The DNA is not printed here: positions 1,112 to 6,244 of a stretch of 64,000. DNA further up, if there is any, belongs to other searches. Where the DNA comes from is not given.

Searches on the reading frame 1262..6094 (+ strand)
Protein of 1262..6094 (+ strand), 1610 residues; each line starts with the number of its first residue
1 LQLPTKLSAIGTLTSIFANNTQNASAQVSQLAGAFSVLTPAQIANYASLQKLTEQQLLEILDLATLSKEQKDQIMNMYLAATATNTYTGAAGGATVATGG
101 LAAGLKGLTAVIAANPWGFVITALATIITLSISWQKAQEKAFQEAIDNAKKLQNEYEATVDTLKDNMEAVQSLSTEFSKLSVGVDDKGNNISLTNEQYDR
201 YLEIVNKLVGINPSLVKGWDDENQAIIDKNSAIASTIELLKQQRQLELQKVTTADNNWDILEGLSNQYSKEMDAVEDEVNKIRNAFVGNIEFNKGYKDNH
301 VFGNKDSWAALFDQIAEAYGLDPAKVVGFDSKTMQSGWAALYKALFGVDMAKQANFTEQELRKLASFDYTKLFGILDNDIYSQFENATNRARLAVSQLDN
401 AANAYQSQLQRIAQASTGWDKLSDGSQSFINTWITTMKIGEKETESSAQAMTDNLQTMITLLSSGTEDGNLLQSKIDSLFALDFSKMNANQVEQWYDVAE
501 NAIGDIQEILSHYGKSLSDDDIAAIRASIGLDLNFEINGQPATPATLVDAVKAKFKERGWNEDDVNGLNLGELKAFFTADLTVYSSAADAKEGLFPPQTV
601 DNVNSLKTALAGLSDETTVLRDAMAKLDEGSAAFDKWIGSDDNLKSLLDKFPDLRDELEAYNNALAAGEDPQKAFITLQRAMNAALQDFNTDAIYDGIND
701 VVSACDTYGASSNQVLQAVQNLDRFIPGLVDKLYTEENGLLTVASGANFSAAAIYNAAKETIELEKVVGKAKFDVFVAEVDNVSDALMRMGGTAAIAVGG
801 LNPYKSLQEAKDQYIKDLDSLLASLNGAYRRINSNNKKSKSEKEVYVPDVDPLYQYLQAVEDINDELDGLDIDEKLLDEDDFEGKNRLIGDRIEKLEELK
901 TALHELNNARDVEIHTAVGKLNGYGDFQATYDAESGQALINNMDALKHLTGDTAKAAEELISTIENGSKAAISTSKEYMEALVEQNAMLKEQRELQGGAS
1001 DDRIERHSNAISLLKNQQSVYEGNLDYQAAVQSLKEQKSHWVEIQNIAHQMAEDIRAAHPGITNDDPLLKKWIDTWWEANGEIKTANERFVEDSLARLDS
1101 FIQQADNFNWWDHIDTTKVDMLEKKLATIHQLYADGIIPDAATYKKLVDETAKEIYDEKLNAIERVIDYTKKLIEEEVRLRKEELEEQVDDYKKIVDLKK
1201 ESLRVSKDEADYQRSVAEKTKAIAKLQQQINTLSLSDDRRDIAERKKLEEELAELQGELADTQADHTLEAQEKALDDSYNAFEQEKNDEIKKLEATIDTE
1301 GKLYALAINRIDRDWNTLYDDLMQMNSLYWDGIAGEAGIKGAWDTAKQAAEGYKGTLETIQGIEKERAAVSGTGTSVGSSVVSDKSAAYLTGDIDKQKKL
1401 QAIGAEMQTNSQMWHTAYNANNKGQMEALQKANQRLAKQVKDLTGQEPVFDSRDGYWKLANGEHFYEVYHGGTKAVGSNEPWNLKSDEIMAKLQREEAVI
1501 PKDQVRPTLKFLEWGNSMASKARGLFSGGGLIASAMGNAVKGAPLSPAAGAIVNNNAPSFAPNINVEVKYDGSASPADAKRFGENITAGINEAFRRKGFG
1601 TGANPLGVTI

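Call 47: search_protein_families(library=phrogs, proteins=[window:1262-6094:+], max_evalue=0.00001)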
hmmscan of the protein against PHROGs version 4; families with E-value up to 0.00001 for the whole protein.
window:1262-6094:+ (1610 aa): 1 family
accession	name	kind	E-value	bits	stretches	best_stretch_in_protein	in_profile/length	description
phrog_4211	-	tail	2.8e-21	75.4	2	3-509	932-1318/2625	tail length tape measure protein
